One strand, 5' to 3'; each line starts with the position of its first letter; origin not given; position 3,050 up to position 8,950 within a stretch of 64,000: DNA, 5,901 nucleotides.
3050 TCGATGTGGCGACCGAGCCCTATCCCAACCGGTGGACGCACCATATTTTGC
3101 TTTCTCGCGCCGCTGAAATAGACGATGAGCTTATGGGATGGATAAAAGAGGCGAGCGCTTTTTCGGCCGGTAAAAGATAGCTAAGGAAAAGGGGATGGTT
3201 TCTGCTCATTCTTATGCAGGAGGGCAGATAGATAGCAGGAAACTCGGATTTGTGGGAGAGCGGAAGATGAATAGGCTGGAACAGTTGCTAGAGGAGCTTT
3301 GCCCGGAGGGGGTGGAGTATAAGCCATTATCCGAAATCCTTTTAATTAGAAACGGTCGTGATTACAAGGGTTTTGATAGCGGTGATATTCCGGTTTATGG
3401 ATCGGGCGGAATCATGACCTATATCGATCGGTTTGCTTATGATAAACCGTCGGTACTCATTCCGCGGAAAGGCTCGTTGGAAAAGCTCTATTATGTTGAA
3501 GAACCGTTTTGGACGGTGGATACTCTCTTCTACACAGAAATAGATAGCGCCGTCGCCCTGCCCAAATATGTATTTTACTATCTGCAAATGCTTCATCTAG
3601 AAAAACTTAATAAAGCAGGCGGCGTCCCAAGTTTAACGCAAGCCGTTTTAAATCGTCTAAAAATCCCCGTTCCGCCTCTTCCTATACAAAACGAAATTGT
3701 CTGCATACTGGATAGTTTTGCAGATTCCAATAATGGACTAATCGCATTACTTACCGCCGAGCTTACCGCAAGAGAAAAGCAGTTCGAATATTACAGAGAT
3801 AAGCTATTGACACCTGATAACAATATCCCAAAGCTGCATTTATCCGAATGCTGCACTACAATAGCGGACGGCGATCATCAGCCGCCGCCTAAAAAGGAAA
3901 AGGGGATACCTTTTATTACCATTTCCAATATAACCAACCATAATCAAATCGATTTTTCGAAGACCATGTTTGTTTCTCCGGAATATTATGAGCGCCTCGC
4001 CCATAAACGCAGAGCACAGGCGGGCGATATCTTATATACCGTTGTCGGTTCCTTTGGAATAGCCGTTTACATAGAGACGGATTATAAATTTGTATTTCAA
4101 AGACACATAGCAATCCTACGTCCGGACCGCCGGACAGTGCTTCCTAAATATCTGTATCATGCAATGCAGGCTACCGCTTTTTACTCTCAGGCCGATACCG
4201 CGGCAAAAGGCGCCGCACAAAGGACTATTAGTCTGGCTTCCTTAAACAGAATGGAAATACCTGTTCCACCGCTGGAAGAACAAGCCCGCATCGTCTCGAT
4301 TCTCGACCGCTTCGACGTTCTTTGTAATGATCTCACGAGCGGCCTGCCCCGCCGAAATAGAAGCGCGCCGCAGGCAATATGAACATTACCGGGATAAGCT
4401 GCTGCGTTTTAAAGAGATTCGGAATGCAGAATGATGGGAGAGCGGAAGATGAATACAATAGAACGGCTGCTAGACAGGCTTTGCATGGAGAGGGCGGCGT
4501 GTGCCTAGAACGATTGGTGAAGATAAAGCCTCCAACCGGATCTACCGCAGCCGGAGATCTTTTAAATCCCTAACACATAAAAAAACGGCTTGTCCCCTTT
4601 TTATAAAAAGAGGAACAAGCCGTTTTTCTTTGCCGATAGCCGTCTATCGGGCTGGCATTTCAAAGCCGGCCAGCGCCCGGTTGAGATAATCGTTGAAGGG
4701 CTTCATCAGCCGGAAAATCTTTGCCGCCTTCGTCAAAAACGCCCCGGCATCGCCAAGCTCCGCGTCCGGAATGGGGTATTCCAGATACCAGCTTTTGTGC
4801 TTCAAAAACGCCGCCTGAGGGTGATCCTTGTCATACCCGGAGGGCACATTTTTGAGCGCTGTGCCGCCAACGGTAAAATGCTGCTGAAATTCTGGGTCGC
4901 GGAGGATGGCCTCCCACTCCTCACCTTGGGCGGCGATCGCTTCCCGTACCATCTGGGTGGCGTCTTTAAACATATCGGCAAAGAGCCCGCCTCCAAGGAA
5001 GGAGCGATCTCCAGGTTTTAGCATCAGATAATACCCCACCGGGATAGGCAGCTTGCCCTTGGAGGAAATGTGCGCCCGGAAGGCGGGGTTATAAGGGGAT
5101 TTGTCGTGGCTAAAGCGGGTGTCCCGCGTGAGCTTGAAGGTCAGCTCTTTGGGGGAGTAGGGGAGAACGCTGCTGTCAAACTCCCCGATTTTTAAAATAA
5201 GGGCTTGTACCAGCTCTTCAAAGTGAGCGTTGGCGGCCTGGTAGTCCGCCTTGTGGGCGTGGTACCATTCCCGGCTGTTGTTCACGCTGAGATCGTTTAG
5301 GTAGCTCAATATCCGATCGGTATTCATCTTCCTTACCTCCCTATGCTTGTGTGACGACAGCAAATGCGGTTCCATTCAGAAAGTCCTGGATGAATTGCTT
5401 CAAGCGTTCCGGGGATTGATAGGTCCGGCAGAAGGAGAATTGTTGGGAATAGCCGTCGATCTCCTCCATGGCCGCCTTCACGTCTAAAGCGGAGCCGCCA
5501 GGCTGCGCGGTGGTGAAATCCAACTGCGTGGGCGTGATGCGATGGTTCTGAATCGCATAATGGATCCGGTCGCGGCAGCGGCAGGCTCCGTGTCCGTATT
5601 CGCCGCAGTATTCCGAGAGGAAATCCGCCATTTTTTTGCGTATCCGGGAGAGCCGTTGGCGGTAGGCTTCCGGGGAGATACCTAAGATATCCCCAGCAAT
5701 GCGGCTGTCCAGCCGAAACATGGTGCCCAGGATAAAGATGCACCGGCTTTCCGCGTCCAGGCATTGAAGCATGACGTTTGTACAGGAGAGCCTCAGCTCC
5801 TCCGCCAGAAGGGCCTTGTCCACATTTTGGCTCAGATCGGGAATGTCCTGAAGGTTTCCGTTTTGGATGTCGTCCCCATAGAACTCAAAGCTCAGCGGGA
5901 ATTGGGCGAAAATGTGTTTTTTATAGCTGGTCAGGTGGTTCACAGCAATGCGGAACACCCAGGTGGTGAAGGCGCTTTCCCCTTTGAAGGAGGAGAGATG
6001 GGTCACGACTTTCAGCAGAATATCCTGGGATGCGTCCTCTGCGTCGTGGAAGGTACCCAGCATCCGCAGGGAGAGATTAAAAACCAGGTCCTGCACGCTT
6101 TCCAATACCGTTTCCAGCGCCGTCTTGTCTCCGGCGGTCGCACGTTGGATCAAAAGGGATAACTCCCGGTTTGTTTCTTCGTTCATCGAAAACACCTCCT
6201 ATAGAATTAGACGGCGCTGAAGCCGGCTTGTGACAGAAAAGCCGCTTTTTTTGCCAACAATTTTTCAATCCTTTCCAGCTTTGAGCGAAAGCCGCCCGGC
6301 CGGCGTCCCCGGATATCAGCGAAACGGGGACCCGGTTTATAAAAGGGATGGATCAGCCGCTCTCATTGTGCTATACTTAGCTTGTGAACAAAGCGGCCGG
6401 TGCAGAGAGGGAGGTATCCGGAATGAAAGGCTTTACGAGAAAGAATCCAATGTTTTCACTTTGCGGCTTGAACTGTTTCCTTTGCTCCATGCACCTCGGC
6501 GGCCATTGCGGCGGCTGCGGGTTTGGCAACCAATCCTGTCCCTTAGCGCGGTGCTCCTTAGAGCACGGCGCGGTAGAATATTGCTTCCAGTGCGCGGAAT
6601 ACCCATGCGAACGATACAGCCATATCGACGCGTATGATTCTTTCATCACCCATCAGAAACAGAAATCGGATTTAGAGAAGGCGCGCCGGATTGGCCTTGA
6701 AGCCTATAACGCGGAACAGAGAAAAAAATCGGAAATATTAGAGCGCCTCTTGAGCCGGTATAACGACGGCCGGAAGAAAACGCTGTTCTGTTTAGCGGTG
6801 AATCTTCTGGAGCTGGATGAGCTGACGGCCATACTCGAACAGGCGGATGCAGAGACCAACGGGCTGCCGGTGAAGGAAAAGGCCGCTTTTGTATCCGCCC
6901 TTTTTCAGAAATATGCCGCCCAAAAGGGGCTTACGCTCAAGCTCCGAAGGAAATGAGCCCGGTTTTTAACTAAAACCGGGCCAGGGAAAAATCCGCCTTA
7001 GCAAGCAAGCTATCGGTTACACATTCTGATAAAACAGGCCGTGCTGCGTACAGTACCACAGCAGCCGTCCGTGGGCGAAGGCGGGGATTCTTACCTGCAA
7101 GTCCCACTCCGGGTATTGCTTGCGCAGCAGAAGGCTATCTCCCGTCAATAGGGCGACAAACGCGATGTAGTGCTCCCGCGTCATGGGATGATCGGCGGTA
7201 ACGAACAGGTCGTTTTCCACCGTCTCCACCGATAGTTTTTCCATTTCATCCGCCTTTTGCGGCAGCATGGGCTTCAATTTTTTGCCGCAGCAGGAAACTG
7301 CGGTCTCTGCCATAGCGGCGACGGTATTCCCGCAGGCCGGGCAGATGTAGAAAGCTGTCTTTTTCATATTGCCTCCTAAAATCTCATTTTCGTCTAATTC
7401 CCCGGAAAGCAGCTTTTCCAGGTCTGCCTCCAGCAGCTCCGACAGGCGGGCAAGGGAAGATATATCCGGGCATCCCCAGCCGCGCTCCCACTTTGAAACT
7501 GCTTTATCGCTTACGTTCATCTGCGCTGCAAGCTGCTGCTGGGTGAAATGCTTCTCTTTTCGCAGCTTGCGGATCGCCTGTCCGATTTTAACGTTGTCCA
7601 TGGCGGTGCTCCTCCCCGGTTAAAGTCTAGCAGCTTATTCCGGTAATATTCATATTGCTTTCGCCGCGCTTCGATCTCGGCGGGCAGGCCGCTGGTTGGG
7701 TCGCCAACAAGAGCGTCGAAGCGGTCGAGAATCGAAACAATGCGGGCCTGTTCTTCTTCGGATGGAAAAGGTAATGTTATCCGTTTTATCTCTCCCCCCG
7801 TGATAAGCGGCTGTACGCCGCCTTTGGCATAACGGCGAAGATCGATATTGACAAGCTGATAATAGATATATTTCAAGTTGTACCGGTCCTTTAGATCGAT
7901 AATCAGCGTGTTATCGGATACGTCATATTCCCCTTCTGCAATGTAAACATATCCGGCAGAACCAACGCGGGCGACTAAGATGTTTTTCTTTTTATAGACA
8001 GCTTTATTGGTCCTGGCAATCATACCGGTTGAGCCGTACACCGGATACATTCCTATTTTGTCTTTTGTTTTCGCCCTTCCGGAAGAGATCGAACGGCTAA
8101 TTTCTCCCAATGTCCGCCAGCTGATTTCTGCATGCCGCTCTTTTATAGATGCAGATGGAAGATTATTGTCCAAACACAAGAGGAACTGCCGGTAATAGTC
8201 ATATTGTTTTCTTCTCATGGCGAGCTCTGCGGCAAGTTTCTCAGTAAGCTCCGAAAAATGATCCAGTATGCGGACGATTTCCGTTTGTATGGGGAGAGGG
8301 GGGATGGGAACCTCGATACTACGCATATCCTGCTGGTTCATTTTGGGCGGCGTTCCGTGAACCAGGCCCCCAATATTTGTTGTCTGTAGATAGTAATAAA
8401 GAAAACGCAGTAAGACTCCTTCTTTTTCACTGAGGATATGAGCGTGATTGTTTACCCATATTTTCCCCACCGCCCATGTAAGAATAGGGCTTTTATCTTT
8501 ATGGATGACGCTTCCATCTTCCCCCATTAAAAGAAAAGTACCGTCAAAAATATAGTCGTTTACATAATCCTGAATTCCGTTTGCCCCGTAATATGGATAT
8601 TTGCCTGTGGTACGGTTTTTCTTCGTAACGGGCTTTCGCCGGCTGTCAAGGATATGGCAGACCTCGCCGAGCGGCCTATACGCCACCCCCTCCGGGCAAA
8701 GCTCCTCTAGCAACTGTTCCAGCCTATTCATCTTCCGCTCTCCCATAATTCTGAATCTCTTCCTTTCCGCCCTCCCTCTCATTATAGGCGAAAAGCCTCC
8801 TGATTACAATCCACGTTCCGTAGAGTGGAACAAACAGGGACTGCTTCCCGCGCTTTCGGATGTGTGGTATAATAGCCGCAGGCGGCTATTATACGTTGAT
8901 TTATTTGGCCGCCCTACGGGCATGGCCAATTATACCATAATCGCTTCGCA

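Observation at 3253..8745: Two orphan, inverted hsdS genes share a 63-bp perfect inverted repeat and enclose a regulator cargo; no hsdM, hsdR or recombinase in the window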

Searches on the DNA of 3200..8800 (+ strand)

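Call 10: search_dna_similar(query=window:3200-8800:+, collection=plasmids, mode=near)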
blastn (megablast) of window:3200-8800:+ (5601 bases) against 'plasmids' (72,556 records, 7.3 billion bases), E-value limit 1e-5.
No match.

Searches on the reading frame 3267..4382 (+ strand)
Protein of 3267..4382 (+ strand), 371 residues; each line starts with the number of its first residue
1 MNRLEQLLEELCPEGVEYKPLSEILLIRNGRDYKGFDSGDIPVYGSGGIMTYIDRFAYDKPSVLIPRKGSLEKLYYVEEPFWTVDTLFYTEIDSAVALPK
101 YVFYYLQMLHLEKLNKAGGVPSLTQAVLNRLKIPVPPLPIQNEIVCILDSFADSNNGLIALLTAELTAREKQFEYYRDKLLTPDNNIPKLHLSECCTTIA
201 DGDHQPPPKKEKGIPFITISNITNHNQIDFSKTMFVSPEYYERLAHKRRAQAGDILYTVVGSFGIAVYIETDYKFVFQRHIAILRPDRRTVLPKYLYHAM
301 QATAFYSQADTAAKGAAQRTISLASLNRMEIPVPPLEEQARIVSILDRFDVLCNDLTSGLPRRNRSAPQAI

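Call 7: search_protein_families(library=pfam, proteins=[window:3267-4382:+], max_evalue=0.01)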
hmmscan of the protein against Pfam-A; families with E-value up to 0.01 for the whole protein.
window:3267-4382:+ (371 aa): 1 family
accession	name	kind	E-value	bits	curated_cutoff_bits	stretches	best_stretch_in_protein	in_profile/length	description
PF01420.25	Methylase_S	-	7.3e-37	127.6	22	2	13-166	1-166/168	Type I restriction modification DNA specificity domain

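Call 27: list_cluster_members(proteins=[P0047, window:3267-4382:+, window:3195-4382:+, window:4644-5375:-, window:5341-6195:-, window:6423-6956:+, window:7017-7601:-, window:2800-3180:+, window:9078-9671:+, window:7517-8731:-])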
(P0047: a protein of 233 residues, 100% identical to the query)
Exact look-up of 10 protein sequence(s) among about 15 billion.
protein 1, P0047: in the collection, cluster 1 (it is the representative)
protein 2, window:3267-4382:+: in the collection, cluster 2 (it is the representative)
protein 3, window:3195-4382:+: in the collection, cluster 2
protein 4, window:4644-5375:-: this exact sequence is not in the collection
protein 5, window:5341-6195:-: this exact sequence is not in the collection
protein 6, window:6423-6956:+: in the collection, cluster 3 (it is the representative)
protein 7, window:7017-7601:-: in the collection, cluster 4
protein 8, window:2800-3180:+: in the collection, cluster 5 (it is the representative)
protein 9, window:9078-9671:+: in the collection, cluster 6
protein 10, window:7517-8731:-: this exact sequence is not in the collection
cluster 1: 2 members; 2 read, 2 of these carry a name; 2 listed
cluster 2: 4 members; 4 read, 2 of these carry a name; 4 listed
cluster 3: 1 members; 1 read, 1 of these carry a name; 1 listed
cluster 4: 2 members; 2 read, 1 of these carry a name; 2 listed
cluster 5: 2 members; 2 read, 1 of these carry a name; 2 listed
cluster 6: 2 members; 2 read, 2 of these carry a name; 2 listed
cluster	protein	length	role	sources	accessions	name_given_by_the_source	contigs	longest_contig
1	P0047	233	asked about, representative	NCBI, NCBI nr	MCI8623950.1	MAG: hypothetical protein HFG26_09860 [Provencibacterium sp.] | hypothetical protein [Provencibacterium sp.]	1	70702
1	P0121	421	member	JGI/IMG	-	type I restriction enzyme S subunit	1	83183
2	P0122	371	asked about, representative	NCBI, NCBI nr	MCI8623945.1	MAG: restriction endonuclease subunit S [Provencibacterium sp.] | restriction endonuclease subunit S [Provencibacterium sp.]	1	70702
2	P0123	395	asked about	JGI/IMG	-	type I restriction enzyme S subunit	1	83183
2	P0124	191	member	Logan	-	-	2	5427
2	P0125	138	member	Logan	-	-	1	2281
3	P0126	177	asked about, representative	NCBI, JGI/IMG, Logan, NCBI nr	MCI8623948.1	MAG: DUF3795 domain-containing protein [Provencibacterium sp.] | hypothetical protein | DUF3795 domain-containing protein [Provencibacterium sp.]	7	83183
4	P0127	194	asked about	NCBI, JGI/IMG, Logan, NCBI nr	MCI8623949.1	MAG: helix-turn-helix domain-containing protein [Provencibacterium sp.] | DNA-binding XRE family transcriptional regulator/desulfoferrodoxin (superoxide ... | helix-turn-helix domain-containing protein [Provencibacterium sp.]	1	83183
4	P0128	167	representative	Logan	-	-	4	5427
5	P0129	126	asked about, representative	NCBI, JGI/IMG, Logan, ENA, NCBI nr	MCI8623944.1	MAG: hypothetical protein HFG26_09830 [Provencibacterium sp.] | hypothetical protein | hypothetical protein [Provencibacterium sp.]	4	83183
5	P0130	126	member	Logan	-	-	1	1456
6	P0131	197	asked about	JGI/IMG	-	nitroreductase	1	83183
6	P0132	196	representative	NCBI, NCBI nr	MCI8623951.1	MAG: nitroreductase family protein [Provencibacterium sp.] | nitroreductase family protein [Provencibacterium sp.]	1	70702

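Call 57: search_protein_families(library=padloc, proteins=[window:3267-4382:+], max_evalue=0.001)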
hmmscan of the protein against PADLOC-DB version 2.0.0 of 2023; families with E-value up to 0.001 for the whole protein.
window:3267-4382:+ (371 aa): 131 families (the best 25 are shown)
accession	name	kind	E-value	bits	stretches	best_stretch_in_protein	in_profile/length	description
PDLC03144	Specificity_I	-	6e-83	277.5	1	1-362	1-364/388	Type I specificity subunit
PDLC03077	Specificity_I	-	1.9e-67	226.7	1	1-363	1-391/417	Type I specificity subunit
PDLC03068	Specificity_I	-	1.8e-52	176.9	2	8-154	217-368/403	Type I specificity subunit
PDLC03057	Specificity_I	-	3.2e-50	169.1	1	96-362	120-384/407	Type I specificity subunit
PDLC03099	Specificity_I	-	4.1e-45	152.6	2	20-153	9-145/405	Type I specificity subunit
PDLC03126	Specificity_I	-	2.4e-41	140.3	3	87-184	109-207/690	Type I specificity subunit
PDLC03069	Specificity_I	-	7.1e-38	128.7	2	243-354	51-162/387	Type I specificity subunit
PDLC04137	mad5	-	1.7e-37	127.6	1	12-174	209-391/392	mads_5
PDLC03092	Specificity_I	-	1.1e-36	125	1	194-352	9-163/397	Type I specificity subunit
PDLC03107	Specificity_I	-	1.2e-35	121.4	2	187-352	3-162/392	Type I specificity subunit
PDLC03076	Specificity_I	-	2.5e-34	117.3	1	191-356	322-486/488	Type I specificity subunit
PDLC03111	Specificity_I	-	8.3e-34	115.2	2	1-182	1-194/207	Type I specificity subunit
PDLC03179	Specificity_I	-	9.8e-33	111.9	1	192-361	399-570/589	Type I specificity subunit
PDLC03073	Specificity_I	-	1.1e-32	111.7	2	192-348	23-182/437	Type I specificity subunit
PDLC03108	Specificity_I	-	1.2e-32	111.8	2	96-347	139-403/452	Type I specificity subunit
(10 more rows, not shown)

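Call 58: search_protein_families(library=ncbifam, proteins=[window:3267-4382:+], max_evalue=0.001)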
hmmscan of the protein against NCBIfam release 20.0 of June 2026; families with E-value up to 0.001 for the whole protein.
window:3267-4382:+ (371 aa): 2 families
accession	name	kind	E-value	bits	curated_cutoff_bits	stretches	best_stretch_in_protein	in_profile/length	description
NF007278.0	PRK09737.1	equivalog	1.2e-11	44.1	662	1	209-347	36-172/461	type I restriction-modification system specificity subunit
NF047740.1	antiphage_MADS5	equivalog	1e-09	37.8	400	1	209-343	64-195/461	methylation-associated defense system restriction endonuclease subunit S MAD5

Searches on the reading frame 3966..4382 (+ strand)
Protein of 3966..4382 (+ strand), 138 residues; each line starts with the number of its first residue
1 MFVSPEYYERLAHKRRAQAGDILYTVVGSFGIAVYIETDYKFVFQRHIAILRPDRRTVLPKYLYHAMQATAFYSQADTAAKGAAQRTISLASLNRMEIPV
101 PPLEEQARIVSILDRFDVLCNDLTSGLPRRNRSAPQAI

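Call 50: find_encoding_contigs(protein=window:3966-4382:+, flank=10000, max_places=5)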
Protein window:3966-4382:+ (138 aa): 1 contig read that carries it; 1 place shown.
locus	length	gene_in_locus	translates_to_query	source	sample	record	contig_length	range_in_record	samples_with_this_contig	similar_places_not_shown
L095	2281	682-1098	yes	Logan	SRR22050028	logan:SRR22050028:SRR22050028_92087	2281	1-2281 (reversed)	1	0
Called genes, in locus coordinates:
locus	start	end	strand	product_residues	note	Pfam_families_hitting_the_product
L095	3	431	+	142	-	?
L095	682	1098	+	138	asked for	PF01420:Methylase_S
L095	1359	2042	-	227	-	PF09365:DUF2461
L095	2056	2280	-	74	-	?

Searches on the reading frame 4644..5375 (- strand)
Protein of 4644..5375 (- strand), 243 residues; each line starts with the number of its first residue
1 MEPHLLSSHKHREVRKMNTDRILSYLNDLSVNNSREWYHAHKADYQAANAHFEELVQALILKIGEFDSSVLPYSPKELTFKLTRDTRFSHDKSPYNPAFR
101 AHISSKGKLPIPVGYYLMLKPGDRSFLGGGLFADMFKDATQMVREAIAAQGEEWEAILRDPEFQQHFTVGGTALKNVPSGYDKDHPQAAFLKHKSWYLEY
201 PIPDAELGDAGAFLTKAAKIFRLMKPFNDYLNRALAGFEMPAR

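Call 7: search_protein_families(library=pfam, proteins=[window:4644-5375:-], max_evalue=0.01)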
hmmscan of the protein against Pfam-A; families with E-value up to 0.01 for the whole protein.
window:4644-5375:- (243 aa): 1 family
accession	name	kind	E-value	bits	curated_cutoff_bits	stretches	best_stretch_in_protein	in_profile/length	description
PF09365.15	DUF2461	-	1e-59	202.4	22.8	1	22-230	2-208/208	Conserved hypothetical protein (DUF2461)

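Call 8: find_encoding_contigs(protein=window:4644-5375:-, flank=10000, max_places=10)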
Protein window:4644-5375:- (243 aa): no gene with exactly this product is on record in the collection.

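Call 57: search_protein_families(library=padloc, proteins=[window:4644-5375:-], max_evalue=0.001)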
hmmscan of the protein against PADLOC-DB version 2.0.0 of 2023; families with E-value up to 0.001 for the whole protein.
window:4644-5375:- (243 aa): 0 families

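Call 58: search_protein_families(library=ncbifam, proteins=[window:4644-5375:-], max_evalue=0.001)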
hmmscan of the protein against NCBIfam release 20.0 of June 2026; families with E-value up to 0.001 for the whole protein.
window:4644-5375:- (243 aa): 1 family
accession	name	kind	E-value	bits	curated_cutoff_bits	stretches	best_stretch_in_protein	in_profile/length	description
TIGR02453.1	TIGR02453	subfamily_domain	5.1e-50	170.2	105.4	1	19-235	2-217/218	TIGR02453 family protein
